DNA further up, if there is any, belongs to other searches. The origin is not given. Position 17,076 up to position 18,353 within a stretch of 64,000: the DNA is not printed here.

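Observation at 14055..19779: UbiA / HAD phosphatase / GtrA / two GT-C-like proteins: a possible polyprenyl-phospho-pentose donor pathway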

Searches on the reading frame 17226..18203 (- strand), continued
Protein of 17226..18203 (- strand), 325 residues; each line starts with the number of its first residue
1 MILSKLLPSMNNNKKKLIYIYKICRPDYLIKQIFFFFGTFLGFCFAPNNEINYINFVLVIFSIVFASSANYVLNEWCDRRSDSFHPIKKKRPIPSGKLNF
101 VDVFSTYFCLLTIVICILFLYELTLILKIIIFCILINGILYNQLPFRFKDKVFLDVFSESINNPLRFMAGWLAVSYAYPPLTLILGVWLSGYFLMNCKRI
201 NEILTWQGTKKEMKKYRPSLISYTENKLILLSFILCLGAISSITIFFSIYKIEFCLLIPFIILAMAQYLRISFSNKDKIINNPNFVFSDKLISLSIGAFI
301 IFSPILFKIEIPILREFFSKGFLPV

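Call 72: list_cluster_members(proteins=[P0176, P0095, window:17226-18203:-, P0010, P0013])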
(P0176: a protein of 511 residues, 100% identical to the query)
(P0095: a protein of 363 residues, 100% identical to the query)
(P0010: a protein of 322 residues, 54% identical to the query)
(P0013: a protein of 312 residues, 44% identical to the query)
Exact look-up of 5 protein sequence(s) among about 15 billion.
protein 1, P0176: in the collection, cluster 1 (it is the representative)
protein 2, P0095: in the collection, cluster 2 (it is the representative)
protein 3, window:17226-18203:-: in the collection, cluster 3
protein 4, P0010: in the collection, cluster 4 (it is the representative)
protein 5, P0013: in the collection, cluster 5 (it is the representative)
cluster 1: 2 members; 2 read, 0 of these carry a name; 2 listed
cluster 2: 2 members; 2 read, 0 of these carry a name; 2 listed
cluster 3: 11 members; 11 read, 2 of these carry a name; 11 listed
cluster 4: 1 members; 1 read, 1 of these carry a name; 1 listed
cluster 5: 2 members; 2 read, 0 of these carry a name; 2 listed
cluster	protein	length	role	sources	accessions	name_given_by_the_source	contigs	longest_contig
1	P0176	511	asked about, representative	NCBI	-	-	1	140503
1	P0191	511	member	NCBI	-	-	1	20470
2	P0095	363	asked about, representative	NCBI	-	-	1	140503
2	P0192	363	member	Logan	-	-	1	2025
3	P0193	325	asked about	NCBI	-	-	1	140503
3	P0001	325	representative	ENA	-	-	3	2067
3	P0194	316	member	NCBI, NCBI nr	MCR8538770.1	MAG: UbiA family prenyltransferase [Prochlorococcus marinus CUG1439] | UbiA family prenyltransferase [Prochlorococcus marinus CUG1439]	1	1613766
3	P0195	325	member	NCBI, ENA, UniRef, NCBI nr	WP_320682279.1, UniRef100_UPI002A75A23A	UbiA family prenyltransferase [Prochlorococcus sp. MIT 1314] | UbiA family prenyltransferase n=1 Tax=Prochlorococcus sp. MIT 1314 TaxID=3096220 ...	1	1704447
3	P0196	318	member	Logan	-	-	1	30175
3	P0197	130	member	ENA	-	-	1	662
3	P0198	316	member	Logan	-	-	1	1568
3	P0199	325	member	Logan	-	-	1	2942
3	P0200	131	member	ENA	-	-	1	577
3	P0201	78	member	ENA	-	-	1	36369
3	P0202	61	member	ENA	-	-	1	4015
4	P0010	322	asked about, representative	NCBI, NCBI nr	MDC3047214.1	UbiA family prenyltransferase [Prochlorococcus sp. AH-736-A21]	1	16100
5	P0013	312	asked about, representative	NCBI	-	-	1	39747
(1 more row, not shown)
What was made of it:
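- Checked: The same 90%-identity UbiA cluster holds proteins from Prochlorococcus sp. MIT 1314 and from the P. marinus CUG1439 MAG (call 72).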

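Call 77: find_related_loci(query=A3, collection=viral_contigs, flank=8000)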
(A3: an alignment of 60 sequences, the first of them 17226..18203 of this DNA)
Query A3 (325 aa) in viral_contigs; peptide patterns used: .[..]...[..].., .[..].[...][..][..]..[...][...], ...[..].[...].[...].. (x = any residue, [..] = any of these).
102 stretches matched a pattern, but none encodes a relative of the query by tblastn (E <= 1e-3).
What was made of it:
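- Tried and rejected: A viral contig scan with the UbiA profile found no relatives (call 77).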
